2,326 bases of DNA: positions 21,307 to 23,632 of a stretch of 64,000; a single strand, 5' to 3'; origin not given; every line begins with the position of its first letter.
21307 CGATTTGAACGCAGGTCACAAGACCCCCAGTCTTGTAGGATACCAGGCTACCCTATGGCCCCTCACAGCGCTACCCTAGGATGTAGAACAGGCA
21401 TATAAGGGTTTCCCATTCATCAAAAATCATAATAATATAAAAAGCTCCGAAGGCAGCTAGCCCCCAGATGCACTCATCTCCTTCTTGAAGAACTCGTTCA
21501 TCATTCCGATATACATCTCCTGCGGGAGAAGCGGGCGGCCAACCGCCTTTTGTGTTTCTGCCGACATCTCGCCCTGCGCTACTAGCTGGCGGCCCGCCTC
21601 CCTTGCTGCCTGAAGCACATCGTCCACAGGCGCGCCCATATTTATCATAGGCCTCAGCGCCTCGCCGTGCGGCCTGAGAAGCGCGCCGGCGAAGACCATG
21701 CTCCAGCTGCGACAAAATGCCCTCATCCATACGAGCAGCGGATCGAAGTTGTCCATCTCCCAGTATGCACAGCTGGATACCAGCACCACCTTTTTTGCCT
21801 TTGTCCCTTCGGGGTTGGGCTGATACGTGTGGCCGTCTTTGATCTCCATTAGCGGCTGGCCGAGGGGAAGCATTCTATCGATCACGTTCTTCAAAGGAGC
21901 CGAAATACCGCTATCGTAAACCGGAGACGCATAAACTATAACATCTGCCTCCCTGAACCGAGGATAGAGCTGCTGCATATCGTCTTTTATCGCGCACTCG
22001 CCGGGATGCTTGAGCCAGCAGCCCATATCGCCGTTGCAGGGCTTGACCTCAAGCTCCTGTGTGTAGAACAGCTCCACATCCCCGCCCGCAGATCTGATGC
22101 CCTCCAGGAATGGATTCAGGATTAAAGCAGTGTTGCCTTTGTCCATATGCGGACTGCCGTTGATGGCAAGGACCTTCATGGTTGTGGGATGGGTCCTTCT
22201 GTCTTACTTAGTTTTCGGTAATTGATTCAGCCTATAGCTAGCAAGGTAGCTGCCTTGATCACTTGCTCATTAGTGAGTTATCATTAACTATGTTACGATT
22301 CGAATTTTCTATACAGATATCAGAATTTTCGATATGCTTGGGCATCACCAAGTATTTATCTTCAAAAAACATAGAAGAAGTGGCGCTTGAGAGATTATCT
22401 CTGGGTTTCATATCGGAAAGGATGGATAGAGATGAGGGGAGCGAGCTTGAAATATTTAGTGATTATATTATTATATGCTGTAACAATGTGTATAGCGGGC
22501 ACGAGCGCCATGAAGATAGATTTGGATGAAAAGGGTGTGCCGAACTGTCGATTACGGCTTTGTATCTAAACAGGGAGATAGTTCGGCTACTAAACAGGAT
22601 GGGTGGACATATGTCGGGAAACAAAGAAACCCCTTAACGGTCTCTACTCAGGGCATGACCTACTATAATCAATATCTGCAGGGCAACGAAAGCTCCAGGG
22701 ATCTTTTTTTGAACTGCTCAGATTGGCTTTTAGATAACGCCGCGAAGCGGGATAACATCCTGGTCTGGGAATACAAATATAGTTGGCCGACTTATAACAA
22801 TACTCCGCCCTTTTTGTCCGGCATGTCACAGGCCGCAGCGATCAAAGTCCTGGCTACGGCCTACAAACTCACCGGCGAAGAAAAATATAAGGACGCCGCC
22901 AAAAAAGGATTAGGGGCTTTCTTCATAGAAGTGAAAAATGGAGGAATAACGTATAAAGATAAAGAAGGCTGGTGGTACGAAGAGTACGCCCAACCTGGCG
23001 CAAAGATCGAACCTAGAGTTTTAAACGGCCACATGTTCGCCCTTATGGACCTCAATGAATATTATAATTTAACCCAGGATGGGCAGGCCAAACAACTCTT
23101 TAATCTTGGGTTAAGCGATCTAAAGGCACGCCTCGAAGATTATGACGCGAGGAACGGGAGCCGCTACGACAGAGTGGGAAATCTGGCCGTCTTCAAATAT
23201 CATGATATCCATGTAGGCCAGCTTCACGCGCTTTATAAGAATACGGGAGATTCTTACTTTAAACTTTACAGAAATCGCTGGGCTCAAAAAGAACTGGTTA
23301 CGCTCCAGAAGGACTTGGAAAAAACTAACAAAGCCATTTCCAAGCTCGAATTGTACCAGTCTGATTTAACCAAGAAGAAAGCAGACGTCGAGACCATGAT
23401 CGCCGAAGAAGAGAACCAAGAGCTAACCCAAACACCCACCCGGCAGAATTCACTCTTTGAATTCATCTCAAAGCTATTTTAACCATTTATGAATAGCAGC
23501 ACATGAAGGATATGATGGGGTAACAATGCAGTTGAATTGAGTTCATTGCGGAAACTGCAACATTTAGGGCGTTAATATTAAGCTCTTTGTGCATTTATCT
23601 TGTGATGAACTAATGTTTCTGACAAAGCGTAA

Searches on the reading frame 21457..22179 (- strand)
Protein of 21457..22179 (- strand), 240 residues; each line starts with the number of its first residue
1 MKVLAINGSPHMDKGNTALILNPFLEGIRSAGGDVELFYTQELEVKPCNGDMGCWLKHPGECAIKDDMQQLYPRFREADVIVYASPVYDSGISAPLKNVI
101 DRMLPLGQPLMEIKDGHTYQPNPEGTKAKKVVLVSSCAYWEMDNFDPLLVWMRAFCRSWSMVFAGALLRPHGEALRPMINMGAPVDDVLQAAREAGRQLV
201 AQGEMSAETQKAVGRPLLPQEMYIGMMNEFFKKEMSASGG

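Call 10: find_encoding_contigs(protein=window:21457-22179:-, flank=10000, max_places=10)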
Protein window:21457-22179:- (240 aa): no gene with exactly this product is on record in the collection.

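Call 17: search_protein_families(library=pfam, max_evalue=1, proteins=[window:21457-22179:-])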
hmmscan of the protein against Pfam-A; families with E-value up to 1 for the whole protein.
window:21457-22179:- (240 aa): 2 families
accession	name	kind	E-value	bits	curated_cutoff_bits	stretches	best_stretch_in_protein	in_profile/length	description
PF03358.20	FMN_red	-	3.8e-20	72.5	24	1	1-103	1-96/152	NADPH-dependent FMN reductase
PF02525.22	Flavodoxin_2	-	7.1e-13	49.1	27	1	1-138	1-135/198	Flavodoxin-like fold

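Call 26: find_related_loci(query=window:21457-22179:-, collection=metagenome_contigs, flank=10000)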
Query window:21457-22179:- (240 aa) in metagenome_contigs; peptide patterns used: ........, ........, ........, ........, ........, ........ (x = any residue, [..] = any of these).
82 stretches matched a pattern; 46 encode a relative of the query (tblastn E <= 1e-3); 46 distinct loci.
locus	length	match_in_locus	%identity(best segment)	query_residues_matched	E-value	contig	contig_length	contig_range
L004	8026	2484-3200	87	1-239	2e-145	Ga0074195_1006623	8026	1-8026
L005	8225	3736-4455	75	1-240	7e-124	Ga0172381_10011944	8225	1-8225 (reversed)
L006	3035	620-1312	61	1-237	5e-95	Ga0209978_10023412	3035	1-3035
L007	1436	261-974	57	1-238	8e-98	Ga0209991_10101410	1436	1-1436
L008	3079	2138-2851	54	1-238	5e-93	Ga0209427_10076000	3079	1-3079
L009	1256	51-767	52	1-239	1e-97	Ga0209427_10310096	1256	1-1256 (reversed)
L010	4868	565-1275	55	1-237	1e-90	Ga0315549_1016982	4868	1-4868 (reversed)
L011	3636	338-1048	57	1-236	8e-91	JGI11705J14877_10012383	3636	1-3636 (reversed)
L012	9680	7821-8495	61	1-224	6e-90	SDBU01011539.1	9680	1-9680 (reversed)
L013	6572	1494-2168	61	1-224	1e-89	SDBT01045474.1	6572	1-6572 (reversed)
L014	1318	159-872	55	1-238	1e-95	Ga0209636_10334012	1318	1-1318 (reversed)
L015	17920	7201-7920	51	1-240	8e-89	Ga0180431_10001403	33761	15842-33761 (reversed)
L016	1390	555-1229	56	1-224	3e-94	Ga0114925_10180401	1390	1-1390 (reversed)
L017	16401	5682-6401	52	1-240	4e-87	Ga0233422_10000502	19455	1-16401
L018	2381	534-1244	54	1-237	2e-89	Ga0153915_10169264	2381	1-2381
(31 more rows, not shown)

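Call 61: find_related_loci(query=L004:3426-4283:+, collection=viral_contigs, flank=10000)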
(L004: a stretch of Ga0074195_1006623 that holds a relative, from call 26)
Query L004:3426-4283:+ (286 aa) in viral_contigs; peptide patterns used: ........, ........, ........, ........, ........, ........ (x = any residue, [..] = any of these).
9 stretches matched a pattern, but none encodes a relative of the query by tblastn (E <= 1e-3).
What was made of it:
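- Tried and rejected: L004 integrase in IMG/VR: no relative (call 61).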

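Call 62: search_protein_families(library=pfam, proteins=[L004:3426-4283:+, L004:4590-5426:+, L004:5755-6165:+], max_evalue=0.01)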
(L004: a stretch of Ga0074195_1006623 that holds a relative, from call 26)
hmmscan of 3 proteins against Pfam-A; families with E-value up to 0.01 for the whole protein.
L004:3426-4283:+ (286 aa): 3 families
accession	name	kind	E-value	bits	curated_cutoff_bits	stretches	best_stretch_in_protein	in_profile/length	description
PF00589.27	Phage_integrase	-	8.5e-28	97.7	27.1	1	108-272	3-169/172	Phage integrase family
PF02899.23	Phage_int_SAM_1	-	2.2e-05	25.1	22.3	1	18-87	2-77/83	Phage integrase, N-terminal SAM-like domain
PF22510.1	FlhF_N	-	0.0042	17.5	27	0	15-44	2-31/54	Flagellar biosynthesis protein FlhF, N domain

L004:4590-5426:+ (279 aa): 18 families
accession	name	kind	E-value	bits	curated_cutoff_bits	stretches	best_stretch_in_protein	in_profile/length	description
PF01978.25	TrmB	-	4.8e-07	30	25.6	1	232-269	24-59/68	Sugar-specific transcriptional regulator TrmB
PF13412.12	HTH_24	-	1.2e-06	28.4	21.9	1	235-261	22-48/48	Winged helix-turn-helix DNA-binding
PF14394.12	DUF4423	-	1.1e-05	25.7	30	0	236-267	42-74/165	Domain of unknown function (DUF4423)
PF01047.28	MarR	-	4.5e-05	23.7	24.6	0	230-261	17-48/59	MarR family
PF02002.24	TFIIE_alpha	-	0.00027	21.2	22.9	0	68-130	12-72/105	TFIIE alpha subunit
PF05158.18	RNA_pol_Rpc34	-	0.00059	19.8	28.4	1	66-183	7-132/332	RNA polymerase Rpc34 subunit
PF09386.16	ParD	-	0.00077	20.3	27.3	1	7-34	5-32/80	Antitoxin ParD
PF09339.16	HTH_IclR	-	0.00082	19.5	22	0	235-263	23-51/52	IclR helix-turn-helix domain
PF07848.18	PaaX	-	0.00087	19.9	24.8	0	236-261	29-54/70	PaaX-like protein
PF24270.1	HTH_Cmi2_C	-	0.0011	19.6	27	0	141-184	79-121/125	Cmi2, C-terminal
PF08784.17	RPA_C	-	0.0015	19.7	22.6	0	135-180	52-98/106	Replication protein A C terminal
PF12802.13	MarR_2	-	0.002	18.7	27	0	229-262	18-52/61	MarR family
PF16365.12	EutK_C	-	0.0037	17.7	27.5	0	152-184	16-47/52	Ethanolamine utilization protein EutK C-terminus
PF01022.26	HTH_5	-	0.0037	17.6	22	0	233-258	18-43/47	Bacterial regulatory protein, arsR family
PF00392.27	GntR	-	0.0038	17.3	27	0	235-260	29-54/64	Bacterial regulatory proteins, gntR family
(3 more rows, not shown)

L004:5755-6165:+ (137 aa): 0 families

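Call 67: search_dna_similar(query=L004:3426-4283:+, collection=plasmids, mode=protein, max_rows=12, max_evalue=1e-10)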
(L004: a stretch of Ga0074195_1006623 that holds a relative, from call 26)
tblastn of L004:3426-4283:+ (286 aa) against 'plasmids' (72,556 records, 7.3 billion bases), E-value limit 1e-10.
Records with a match: 477; places in all: 688; records where one place covers at least 80% of the query: 228.
Best place of each record, by identity: <60% 477.
By first word of the organism name: Sinorhizobium 66; Acinetobacter 54; Rhizobium 50; Bradyrhizobium 31; Clostridium 26; Bacillus 17; Caballeronia 12; Paraburkholderia 12; Leptospira 12; Ralstonia 12; and 93 more.
By predicted mobility (MOB-suite, as given by PLSDB): non-mobilizable 206; conjugative 162; mobilizable 109.
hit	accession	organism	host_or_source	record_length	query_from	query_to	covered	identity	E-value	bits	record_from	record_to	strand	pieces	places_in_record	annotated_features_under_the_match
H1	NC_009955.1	Dinoroseobacter shibae DFL 12 = DSM 16493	-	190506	16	283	94%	29.3%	2e-18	92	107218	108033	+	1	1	site-specific integrase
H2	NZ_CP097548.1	Dinoroseobacter shibae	Alexandrium ostenfeldii,pure culture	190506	16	283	94%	29.3%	2e-18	92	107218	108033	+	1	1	site-specific integrase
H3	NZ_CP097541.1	Dinoroseobacter shibae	Prorocentrum lima,pure culture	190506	16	283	94%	29.3%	2e-18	92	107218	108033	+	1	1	site-specific integrase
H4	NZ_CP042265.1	Qingshengfaniella alkalisoli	cell culture,saline soil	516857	16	283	94%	29.3%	7e-17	88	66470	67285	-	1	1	site-specific integrase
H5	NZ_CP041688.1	Chryseobacterium sp. SNU WT5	Rainbow trout,Whole genome ...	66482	22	272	88%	30.9%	1e-17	90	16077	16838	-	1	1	site-specific tyrosine recombinase/integron integrase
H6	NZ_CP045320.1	Roseivivax sp. THAF197b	pure culture,Surface of a polyethylene ...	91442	7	283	97%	27.7%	4e-16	86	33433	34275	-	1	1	site-specific integrase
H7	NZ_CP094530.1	Chryseobacterium oryzae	Single cell,Andong Sikhe (Andong rice ...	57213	22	272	88%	30.5%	2e-17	89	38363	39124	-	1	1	site-specific integrase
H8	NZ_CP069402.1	Priestia megaterium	Homo sapiens,Pure culture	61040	9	268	91%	29.0%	2e-15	84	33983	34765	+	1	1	tyrosine-type recombinase/integrase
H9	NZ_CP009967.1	Bacillus cereus E33L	Microbial isolate culture,Animal, ...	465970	9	268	91%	28.6%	6e-16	85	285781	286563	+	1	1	tyrosine-type recombinase/integrase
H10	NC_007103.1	Bacillus cereus E33L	-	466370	9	268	91%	28.6%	6e-16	85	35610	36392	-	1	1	tyrosine-type recombinase/integrase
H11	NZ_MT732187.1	Pseudomonas aeruginosa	-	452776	17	282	93%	28.0%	3e-16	86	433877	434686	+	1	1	tyrosine-type recombinase/integrase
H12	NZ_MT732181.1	Pseudomonas aeruginosa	-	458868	17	282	93%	28.0%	3e-16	86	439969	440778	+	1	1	tyrosine-type recombinase/integrase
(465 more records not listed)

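Call 68: search_dna_similar(query=L004:3426-4283:+, collection=phages, mode=protein, max_rows=12, max_evalue=1e-10)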
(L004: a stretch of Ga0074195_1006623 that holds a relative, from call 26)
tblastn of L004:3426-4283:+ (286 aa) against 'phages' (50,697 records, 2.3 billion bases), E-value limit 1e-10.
Records with a match: 58; places in all: 58; records where one place covers at least 80% of the query: 25.
Best place of each record, by identity: <60% 58.
By first word of the organism name: Bacteriophage 24; Thermus 9; Cellulophaga 9; Listeria 6; Staphylococcus 2; Enterococcus 2; Polaribacter 2; Acinetobacter 2; Terrisporobacter 1; Microcystis 1.
By host as written in the record: - 26; Cellulophaga sp. HaHaR_3_176 9; Listeria monocytogenes 6; Thermus thermophilus 5; Thermus thermophilus HB8 4; Staphylococcus aureus 2; Enterococcus faecalis 2; Polaribacter sp. AHE13PA 2; and 2 more.
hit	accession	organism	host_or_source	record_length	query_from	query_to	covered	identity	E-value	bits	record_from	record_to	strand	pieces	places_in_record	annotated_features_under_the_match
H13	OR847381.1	Listeria phage LM 4-11-1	Listeria monocytogenes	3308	11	283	95%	27.8%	6e-19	92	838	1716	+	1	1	record has no annotation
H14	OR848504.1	Listeria phage LM 4-14-1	Listeria monocytogenes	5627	11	283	95%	27.8%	6e-19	92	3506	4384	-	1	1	record has no annotation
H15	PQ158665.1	Thermus phage P23-45_stolb2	Thermus thermophilus HB8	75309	11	281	95%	26.3%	7e-14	77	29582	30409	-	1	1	recombinase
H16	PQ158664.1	Thermus phage P23-45_stolb1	Thermus thermophilus HB8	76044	11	281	95%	26.3%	7e-14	77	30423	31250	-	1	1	recombinase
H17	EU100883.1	Thermus phage P23-45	Thermus thermophilus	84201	11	281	95%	26.0%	2e-13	76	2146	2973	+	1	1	XerD-like integrase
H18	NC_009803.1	Thermus phage P23-45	Thermus thermophilus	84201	11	281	95%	26.0%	2e-13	76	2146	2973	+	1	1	integrase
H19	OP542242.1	Thermus phage P23-45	Thermus thermophilus HB8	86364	11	281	95%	26.0%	2e-13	76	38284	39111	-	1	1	hypothetical protein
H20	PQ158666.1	Thermus phage P23-45_stolb3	Thermus thermophilus HB8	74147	11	281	95%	26.0%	2e-13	76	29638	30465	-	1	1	recombinase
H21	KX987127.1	Thermus phage G20c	Thermus thermophilus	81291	11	281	95%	26.0%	4e-13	75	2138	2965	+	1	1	XerD-like integrase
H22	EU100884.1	Thermus phage P74-26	Thermus thermophilus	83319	11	281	95%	26.0%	4e-13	75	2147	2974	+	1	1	phage XerD-like integrase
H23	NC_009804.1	Thermus phage P74-26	Thermus thermophilus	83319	11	281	95%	26.0%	4e-13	75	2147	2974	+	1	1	integrase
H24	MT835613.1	Bacteriophage sp.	human fecal samples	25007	10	282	95%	25.6%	3e-13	76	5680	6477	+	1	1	record has no annotation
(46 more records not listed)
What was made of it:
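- Tried and rejected: L004 integrase in phage and plasmid collections: only generic Xer-like hits at 31% identity or less (calls 67, 68).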

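Call 102: search_protein_families(library=ncbifam, proteins=[L004:3426-4283:+], max_evalue=0.001)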
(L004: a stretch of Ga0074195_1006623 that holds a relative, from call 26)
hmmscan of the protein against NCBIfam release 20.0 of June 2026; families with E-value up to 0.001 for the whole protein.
L004:3426-4283:+ (286 aa): 10 families
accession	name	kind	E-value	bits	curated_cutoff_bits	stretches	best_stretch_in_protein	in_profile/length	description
NF040815.2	recomb_XerA_Arch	equivalog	1.7e-45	155.6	220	1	19-277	2-260/263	site-specific tyrosine recombinase/integron integrase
TIGR02224.1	recomb_XerC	equivalog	3e-34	118.8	335.15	1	19-282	2-288/295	tyrosine recombinase XerC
TIGR02225.1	recomb_XerD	equivalog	1.8e-31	109.5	329.6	1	20-280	3-283/290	site-specific tyrosine recombinase XerD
NF001399.0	PRK00283.1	subfamily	2.4e-28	99.2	279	1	23-281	15-293/300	tyrosine recombinase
NF002331.0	PRK01287.1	subfamily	1.6e-24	86.6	371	1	111-272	145-313/365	site-specific tyrosine recombinase XerC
TIGR02249.1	integrase_gron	subfamily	6.9e-23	81.5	265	2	18-187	3-180/315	integron integrase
NF011946.0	PRK15417.1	equivalog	3e-16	59.5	435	2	210-275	255-319/337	integron integrase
NF003462.0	PRK05084.1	equivalog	5e-16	58.4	267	1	123-282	195-355/360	tyrosine recombinase XerS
NF007370.0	PRK09870.1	subfamily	4.6e-15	55.8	221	1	106-269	11-177/200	tyrosine-type DNA invertase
NF007371.0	PRK09871.1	subfamily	9.8e-09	35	222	1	132-269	35-172/198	tyrosine-type DNA invertase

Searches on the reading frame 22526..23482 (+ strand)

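Call 17: search_protein_families(library=pfam, max_evalue=1, proteins=[window:22526-23482:+])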
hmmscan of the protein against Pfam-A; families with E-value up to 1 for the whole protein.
window:22526-23482:+ (318 aa): 3 families
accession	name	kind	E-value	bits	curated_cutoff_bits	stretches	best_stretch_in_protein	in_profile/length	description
PF06662.19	C5-epim_C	-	6.2e-42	143.7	23.3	1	76-253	2-187/188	D-glucuronyl C5-epimerase C-terminus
PF09492.16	Pec_lyase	-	0.0022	17.8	22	1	104-130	43-69/292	Pectic acid lyase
PF09058.15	L27_1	-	0.076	13.3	29.7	0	267-286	3-22/59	L27_1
